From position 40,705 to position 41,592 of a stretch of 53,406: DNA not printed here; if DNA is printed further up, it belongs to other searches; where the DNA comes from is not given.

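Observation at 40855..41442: Small phage protein carrying all four GT29 sialyltransferase motifs in order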

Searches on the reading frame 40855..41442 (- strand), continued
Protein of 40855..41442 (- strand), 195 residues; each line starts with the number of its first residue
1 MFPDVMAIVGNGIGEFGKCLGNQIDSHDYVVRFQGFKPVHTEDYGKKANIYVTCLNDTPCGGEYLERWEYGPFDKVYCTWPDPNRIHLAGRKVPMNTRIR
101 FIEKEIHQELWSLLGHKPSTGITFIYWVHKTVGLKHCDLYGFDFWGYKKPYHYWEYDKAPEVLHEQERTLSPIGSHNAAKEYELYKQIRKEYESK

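Call 72: find_encoding_contigs(protein=P0008, flank=8000, max_places=2)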
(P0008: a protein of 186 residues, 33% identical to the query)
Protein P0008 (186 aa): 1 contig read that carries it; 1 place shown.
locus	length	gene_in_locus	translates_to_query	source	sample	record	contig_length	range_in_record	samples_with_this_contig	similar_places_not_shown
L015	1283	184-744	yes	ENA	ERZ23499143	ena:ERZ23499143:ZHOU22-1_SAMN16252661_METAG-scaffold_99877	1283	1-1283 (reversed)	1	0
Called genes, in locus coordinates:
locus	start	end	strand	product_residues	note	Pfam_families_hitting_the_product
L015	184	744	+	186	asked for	PF00777:Glyco_transf_29 (weak)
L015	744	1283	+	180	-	?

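Call 76: search_protein_families(library=pfam, proteins=[L012:2279-3841:-, L012:4446-5792:-, L012:5802-6644:-, L012:6722-7699:-, L012:9239-10531:+, L012:10534-11688:+, L011:623-1864:+, L011:1861-3045:+, L011:3222-4046:+, L011:4104-4796:-], max_evalue=0.0001)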
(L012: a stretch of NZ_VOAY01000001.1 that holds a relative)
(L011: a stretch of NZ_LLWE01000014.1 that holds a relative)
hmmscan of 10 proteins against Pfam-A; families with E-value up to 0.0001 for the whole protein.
L012:2279-3841:- (520 aa): 2 families
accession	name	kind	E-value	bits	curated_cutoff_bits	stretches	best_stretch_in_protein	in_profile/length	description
PF09423.15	PhoD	-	1.2e-97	327.5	27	1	142-485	1-342/343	PhoD-like phosphatase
PF16655.11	PhoD_N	-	1.8e-22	80.1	30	1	38-129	1-90/90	PhoD-like phosphatase, N-terminal domain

L012:4446-5792:- (448 aa): 4 families
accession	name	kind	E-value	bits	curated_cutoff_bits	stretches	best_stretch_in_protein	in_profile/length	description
PF02348.25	CTP_transf_3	-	1.3e-57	195.6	22.6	1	10-218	1-217/217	Cytidylyltransferase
PF12804.13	NTP_transf_3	-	4.2e-10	40.5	27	1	24-124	15-115/160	MobA-like NTP transferase domain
PF00702.32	Hydrolase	-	2.7e-07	31.6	26.4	1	312-387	107-191/191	haloacid dehalogenase-like hydrolase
PF08282.18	Hydrolase_3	-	1.1e-06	29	20.9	1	351-409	187-245/255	haloacid dehalogenase-like hydrolase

L012:5802-6644:- (280 aa): 1 family
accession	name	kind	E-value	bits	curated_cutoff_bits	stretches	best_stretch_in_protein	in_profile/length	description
PF00793.26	DAHP_synth_1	-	1.4e-69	234.5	25.5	1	6-272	8-269/270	DAHP synthetase I family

L012:6722-7699:- (325 aa): 2 families
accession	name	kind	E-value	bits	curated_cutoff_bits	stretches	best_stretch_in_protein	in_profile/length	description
PF01380.27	SIS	-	1.7e-30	105.9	25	1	50-182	1-131/131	SIS domain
PF00571.33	CBS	-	9.6e-19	67.9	24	2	277-323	3-48/57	CBS domain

L012:9239-10531:+ (430 aa): 1 family
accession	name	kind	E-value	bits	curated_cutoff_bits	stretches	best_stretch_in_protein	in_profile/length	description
PF00777.23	Glyco_transf_29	-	8.3e-11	42.2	23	0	241-298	45-103/272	Glycosyltransferase family 29 (sialyltransferase)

L012:10534-11688:+ (384 aa): 2 families
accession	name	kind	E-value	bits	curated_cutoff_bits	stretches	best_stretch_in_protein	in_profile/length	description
PF04464.20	Glyphos_transf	-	4.2e-13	49.4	22.1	1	128-262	160-297/367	CDP-Glycerol:Poly(glycerophosphate) glycerophosphotransferase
PF02350.25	Epimerase_2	-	9.9e-05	21.8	30.6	0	129-269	148-296/347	UDP-N-acetylglucosamine 2-epimerase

L011:623-1864:+ (413 aa): 1 family
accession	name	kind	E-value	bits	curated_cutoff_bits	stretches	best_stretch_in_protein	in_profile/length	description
PF00777.23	Glyco_transf_29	-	1.9e-07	31.2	23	0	199-297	14-117/272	Glycosyltransferase family 29 (sialyltransferase)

L011:1861-3045:+ (394 aa): 1 family
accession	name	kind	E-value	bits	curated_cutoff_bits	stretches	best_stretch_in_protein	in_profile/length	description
PF04464.20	Glyphos_transf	-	5.8e-13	49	22.1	1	143-263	174-297/367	CDP-Glycerol:Poly(glycerophosphate) glycerophosphotransferase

L011:3222-4046:+ (274 aa): 1 family
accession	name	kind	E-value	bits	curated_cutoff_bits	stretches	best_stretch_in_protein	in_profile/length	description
PF01925.25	TauE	-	6e-40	137.8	32.6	1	15-267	1-236/237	Sulfite exporter TauE/SafE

L011:4104-4796:- (230 aa): 2 families
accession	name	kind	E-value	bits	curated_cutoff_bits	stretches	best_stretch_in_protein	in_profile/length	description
PF13975.11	gag-asp_proteas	-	7.6e-22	78.2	28.2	1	123-215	1-92/92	gag-polyprotein putative aspartyl protease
PF13650.11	Asp_protease_2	-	3.2e-21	76.3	24.3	1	123-212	1-90/90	Aspartyl protease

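Call 86: search_solved_structures(query=L009:6853-8079:+, max_evalue=1)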
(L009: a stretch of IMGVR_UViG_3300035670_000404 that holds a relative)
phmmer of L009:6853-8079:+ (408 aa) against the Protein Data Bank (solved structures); distinct sequences matched with E-value up to 1: 0.

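Call 87: search_solved_structures(query=L009:4289-5893:+, max_evalue=1)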
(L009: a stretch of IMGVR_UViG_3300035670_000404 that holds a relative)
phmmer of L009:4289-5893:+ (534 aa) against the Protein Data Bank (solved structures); distinct sequences matched with E-value up to 1: 1.
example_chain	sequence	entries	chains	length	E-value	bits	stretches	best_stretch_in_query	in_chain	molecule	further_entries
3ctp_A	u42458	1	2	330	0.65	12.5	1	87-163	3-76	Periplasmic binding protein/LacI transcriptional regulator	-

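Call 90: find_encoding_contigs(protein=P0021, flank=8000, max_places=2)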
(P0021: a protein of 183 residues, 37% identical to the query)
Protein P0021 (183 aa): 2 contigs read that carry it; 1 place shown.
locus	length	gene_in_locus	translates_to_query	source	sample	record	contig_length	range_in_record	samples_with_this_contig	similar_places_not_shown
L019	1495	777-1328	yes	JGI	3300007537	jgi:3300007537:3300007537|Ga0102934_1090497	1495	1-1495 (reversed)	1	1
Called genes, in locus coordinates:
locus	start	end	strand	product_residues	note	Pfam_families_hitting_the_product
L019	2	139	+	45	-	?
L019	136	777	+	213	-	PF05679:CHGN, PF00535:Glycos_transf_2, PF02709:Glyco_transf_7C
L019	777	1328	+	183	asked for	PF00777:Glyco_transf_29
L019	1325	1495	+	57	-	?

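Call 91: find_encoding_contigs(protein=P0033, flank=8000, max_places=2)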
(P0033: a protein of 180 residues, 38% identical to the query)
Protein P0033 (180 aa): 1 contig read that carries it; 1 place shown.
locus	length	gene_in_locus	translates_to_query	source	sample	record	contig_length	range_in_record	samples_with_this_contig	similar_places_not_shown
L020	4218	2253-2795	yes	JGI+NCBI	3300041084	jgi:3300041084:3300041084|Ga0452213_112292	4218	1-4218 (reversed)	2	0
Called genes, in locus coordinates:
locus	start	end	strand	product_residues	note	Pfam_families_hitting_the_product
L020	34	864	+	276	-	PF13524:Glyco_trans_1_2, PF05686:Glyco_transf_90 (weak)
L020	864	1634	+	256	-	PF00535:Glycos_transf_2 (faint), PF05679:CHGN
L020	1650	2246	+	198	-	PF13489:Methyltransf_23, PF13649:Methyltransf_25 (weak), PF08241:Methyltransf_11 (weak)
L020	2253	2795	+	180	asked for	PF00777:Glyco_transf_29 (weak)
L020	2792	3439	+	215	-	PF13489:Methyltransf_23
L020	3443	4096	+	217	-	-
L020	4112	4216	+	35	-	?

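Call 93: find_homologous_proteins(query=A2, max_evalue=1e-10)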
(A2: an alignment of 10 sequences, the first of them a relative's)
Query A2 (10 sequences) (195 aa, profile of the alignment): 166 proteins with E <= 1e-10 among 966 candidates; the best 120 are listed.
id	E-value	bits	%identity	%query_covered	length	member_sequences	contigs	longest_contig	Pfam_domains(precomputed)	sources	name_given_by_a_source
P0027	7.2e-66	240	29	95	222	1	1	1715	PF00777.24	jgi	jgi:hypothetical protein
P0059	1.5e-65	239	32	82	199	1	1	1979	PF00777.24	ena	-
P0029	2.0e-58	215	31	77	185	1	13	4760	PF00777.24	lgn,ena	-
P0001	1.4e-50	190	100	100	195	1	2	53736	PF00777.24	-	-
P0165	1.7e-47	180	27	85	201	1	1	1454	PF00777.24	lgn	-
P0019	1.1e-45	174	32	88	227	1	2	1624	PF00777.24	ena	-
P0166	1.4e-44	170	29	74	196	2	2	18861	PF00777.24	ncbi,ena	-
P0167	2.1e-37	147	30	79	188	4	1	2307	PF00777.24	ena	-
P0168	1.8e-33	134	26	97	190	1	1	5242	PF00777.24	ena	-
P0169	3.7e-32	130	30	67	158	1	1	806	PF00777.24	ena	-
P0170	1.1e-29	122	28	71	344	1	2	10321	PF00777.24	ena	-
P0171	2.3e-29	121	28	94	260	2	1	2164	PF00777.24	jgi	jgi:hypothetical protein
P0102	4.4e-29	120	32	78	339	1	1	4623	PF00777.24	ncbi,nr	ncbi:MAG: glycosyltransferase family 29 protein [Planctomycetota bacterium]|nr:glycosyltransferase f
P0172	4.6e-29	120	26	95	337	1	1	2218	PF00777.24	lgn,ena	-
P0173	2.4e-28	117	29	95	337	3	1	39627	PF00777.24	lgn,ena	-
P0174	2.8e-28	117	25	98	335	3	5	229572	PF00777.24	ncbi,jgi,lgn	ncbi:MAG: glycosyltransferase family 29 protein [Thermoguttaceae bacterium]|jgi:hypothetical protein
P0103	1.3e-27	115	27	84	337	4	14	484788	PF00777.24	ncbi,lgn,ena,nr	ncbi:MAG: glycosyltransferase family 29 protein [Thermoguttaceae bacterium]|nr:glycosyltransferase f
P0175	2.6e-27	114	29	71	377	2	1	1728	PF00777.24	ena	-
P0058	2.9e-27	114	29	91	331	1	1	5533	PF00777.24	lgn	-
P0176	6.9e-27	112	32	72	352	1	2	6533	PF00777.24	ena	-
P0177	9.5e-27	112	29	79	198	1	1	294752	PF00777.24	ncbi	-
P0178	2.2e-25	108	43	25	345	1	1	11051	PF00777.24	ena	-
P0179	3.0e-24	104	31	78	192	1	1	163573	PF00777.24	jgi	jgi:hypothetical protein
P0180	3.7e-24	104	46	26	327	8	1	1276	PF00777.24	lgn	-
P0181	4.4e-24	103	27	80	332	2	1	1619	PF00777.24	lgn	-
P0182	6.2e-24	103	30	83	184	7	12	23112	PF00777.24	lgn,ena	-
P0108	1.4e-23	102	26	96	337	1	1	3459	PF00777.24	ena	-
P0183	2.4e-23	101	23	94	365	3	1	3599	PF13489.13,PF13649.13,PF00777.24,PF08241.19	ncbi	-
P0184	2.6e-23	101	27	86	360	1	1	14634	PF13847.13,PF13649.13,PF00777.24,PF13578.13,PF08241.19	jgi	-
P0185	3.7e-23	100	26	95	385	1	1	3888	PF00777.24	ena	-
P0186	5.5e-23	100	31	76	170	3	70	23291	PF00777.24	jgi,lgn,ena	-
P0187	8.2e-23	99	29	77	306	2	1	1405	PF00777.24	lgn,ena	-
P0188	9.6e-23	99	43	26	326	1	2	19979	PF00777.24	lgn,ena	-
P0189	1.5e-22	98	29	72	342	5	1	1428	PF00777.24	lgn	-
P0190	1.7e-22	98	23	76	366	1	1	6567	PF00777.24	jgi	-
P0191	2.8e-22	97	27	76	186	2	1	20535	PF00777.24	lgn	-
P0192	5.4e-22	96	37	29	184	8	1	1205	PF00777.24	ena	-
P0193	6.2e-22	96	23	94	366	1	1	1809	PF13489.13,PF13649.13,PF00777.24,PF08241.19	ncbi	-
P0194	1.4e-21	95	22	94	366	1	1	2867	PF13489.13,PF13649.13,PF00777.24,PF08241.19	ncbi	-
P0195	2.0e-21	95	28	88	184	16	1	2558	PF00777.24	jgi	-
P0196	2.2e-21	94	25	84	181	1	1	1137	PF00777.24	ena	-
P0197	2.3e-21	94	26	78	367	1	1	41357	PF13489.13,PF13649.13,PF00777.24,PF08241.19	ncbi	-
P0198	2.3e-21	94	24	76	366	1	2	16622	PF13489.13,PF13649.13,PF00777.24,PF08241.19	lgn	-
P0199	2.6e-21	94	26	75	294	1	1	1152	PF00777.24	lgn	-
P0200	3.0e-21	94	29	71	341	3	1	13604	PF00777.24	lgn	-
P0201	6.7e-21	93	42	25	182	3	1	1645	PF00777.24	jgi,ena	jgi:hypothetical protein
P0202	1.0e-20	92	29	77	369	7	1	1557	PF13489.13,PF13649.13,PF00777.24,PF08241.19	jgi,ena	jgi:SAM-dependent methyltransferase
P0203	1.1e-20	92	23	94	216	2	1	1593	PF00777.24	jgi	jgi:hypothetical protein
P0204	1.4e-20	92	36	24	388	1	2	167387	PF00777.24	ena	-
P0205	1.7e-20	92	28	76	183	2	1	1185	PF00777.24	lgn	-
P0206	1.7e-20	92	24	87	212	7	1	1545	PF00777.24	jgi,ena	jgi:hypothetical protein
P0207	3.0e-20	91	30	95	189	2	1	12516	PF00777.24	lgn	-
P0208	4.2e-20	90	30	78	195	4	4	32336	PF00777.24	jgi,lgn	-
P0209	4.6e-20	90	28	87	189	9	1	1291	PF00777.24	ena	-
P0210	5.0e-20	90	25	77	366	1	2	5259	PF13489.13,PF13649.13,PF00777.24,PF08241.19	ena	-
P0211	7.2e-20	90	27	85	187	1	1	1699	PF00777.24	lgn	-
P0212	8.8e-20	89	25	77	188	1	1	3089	PF00777.24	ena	-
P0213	9.3e-20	89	24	76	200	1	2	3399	PF00777.24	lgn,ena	-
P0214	9.8e-20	89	24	75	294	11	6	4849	PF00777.24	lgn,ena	-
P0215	1.5e-19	88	29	87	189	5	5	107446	PF00777.24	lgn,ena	-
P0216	1.6e-19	88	25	79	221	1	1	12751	PF00777.24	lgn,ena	-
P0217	2.4e-19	88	24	96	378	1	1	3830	PF00777.24,PF13578.13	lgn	-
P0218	2.5e-19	88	27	97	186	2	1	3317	PF00777.24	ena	-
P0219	2.8e-19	88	29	76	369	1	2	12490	PF13489.13,PF13649.13,PF00777.24,PF08241.19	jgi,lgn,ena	jgi:SAM-dependent methyltransferase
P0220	2.8e-19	88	23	95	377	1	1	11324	PF13489.13,PF13649.13,PF00777.24,PF08241.19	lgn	-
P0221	3.1e-19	87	29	75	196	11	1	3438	PF00777.24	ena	-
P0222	4.7e-19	87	23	97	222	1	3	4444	PF00777.24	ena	-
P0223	4.9e-19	87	26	78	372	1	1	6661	PF13489.13,PF13649.13,PF00777.24,PF08241.19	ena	-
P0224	6.4e-19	86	26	94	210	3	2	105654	PF00777.24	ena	-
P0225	8.1e-19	86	20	97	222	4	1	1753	PF00777.24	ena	-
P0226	1.0e-18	86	26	76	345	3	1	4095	PF13489.13,PF00777.24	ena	-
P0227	1.4e-18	85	24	39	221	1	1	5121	PF00777.24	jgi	jgi:hypothetical protein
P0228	1.5e-18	85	24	39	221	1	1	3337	PF00777.24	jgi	jgi:hypothetical protein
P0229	1.5e-18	85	24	39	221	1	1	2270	PF00777.24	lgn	-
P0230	1.7e-18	85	24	76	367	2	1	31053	PF13489.13,PF13649.13,PF00777.24,PF08241.19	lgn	-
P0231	1.9e-18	85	29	75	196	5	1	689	PF00777.24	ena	-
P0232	2.0e-18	85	28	76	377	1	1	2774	PF00777.24,PF13578.13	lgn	-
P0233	2.4e-18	85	28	79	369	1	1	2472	PF13489.13,PF13649.13,PF00777.24,PF08241.19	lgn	-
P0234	2.8e-18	84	25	87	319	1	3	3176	PF00777.24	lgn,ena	-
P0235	3.2e-18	84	23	37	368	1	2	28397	PF13489.13,PF13649.13,PF00777.24,PF08241.19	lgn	-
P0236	3.4e-18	84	20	77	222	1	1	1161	PF00777.24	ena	-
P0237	3.6e-18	84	26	84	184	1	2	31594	PF00777.24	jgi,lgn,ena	-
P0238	4.4e-18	84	43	18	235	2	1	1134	PF00777.24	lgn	-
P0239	5.2e-18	83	26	93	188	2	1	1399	PF00777.24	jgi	jgi:hypothetical protein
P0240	5.5e-18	83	31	75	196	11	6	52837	PF00777.24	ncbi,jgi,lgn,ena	jgi:hypothetical protein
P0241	5.8e-18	83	27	79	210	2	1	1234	PF00777.24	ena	-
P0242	6.7e-18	83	26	83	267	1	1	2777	PF00777.24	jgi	-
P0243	7.1e-18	83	25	94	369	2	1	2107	PF13649.13,PF00777.24,PF08241.19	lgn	-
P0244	8.6e-18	83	23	86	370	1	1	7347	PF13649.13,PF00777.24,PF08241.19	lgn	-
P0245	1.0e-17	83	32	37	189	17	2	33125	PF00777.24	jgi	jgi:hypothetical protein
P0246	1.1e-17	82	30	75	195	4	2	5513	PF00777.24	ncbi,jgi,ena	jgi:hypothetical protein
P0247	1.2e-17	82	47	25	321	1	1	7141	PF00777.24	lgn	-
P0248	1.2e-17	82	27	79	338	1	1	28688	PF13489.13,PF13649.13,PF00777.24,PF08241.19,PF08242.19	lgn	-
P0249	1.2e-17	82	27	72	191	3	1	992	PF00777.24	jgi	-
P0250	1.3e-17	82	26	87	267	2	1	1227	PF00777.24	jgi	-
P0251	1.7e-17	82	43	24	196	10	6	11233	PF00777.24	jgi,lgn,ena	-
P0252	2.2e-17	81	23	95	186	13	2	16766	PF00777.24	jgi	-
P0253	2.4e-17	81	38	25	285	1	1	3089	PF00777.24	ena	-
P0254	3.6e-17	81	24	93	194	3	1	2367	PF00777.24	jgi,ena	jgi:hypothetical protein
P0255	3.7e-17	81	21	76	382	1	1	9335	PF00777.24,PF13578.13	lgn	-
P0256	5.1e-17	80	56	16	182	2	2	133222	PF00777.24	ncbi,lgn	-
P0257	5.7e-17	80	28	75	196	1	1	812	PF00777.24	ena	-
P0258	8.7e-17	80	24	76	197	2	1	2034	PF00777.24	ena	-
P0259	9.8e-17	79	23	85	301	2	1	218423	PF00777.24,PF13578.13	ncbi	-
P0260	1.0e-16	79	29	75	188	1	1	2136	PF00777.24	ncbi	-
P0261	1.2e-16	79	26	76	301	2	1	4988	PF00777.24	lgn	-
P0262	1.3e-16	79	27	76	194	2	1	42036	PF00777.24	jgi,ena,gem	-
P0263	1.3e-16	79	38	24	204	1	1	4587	PF00777.24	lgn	-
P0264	2.5e-16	78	36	37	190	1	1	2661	PF00777.24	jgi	-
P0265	3.3e-16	78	29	68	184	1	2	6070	PF00777.24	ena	-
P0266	3.7e-16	77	28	77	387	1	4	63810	PF13489.13,PF13649.13,PF00777.24,PF08241.19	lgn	-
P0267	4.2e-16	77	26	79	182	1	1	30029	PF00777.24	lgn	-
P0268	4.3e-16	77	24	96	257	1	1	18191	PF00777.24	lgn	-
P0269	4.9e-16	77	27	84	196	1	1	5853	PF00777.24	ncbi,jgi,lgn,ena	-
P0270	5.8e-16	77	27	75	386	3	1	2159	PF13489.13,PF13649.13,PF00777.24,PF08241.19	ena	-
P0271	6.6e-16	77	31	21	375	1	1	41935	PF00777.24,PF13578.13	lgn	-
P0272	7.5e-16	76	47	24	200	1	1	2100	PF00777.24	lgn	-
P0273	1.0e-15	76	31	43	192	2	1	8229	PF00777.24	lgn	-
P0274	1.0e-15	76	26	77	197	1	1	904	PF00777.24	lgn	-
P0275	1.2e-15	76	25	85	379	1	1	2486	PF13649.13,PF00777.24,PF08241.19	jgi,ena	-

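Call 109: find_related_loci(query=A3, collection=metagenome_contigs, flank=10000)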
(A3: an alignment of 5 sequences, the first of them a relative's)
Query A3 (195 aa) in metagenome_contigs; peptide patterns used: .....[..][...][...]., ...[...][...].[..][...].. (x = any residue, [..] = any of these).
577 stretches matched a pattern; 126 encode a relative of the query (tblastn E <= 1e-3); the best 80 are kept; 80 distinct loci.
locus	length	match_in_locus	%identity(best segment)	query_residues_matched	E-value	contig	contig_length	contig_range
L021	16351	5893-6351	47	1-157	1e-33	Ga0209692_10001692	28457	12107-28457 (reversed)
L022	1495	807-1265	34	5-157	2e-15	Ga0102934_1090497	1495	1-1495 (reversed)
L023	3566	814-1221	35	6-144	9e-15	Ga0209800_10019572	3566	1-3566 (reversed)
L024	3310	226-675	31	6-155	8e-15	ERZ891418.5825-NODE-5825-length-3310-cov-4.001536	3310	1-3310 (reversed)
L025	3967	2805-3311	30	6-167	4e-14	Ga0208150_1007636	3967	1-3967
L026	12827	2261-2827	28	6-188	1e-13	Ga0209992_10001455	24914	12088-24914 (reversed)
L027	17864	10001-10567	28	6-188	1e-13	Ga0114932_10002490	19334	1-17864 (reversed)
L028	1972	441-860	31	8-144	8e-13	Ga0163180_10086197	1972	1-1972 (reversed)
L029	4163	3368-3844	33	1-154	2e-12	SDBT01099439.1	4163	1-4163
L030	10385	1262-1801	29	7-185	3e-12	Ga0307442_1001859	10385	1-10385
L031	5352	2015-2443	31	5-144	3e-12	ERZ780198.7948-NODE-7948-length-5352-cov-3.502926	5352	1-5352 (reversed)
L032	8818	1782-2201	32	8-144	3e-12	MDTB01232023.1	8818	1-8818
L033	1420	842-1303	29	6-155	5e-12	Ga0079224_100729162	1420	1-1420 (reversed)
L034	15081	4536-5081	31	6-194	7e-12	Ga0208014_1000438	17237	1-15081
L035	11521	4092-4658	28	6-188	1e-11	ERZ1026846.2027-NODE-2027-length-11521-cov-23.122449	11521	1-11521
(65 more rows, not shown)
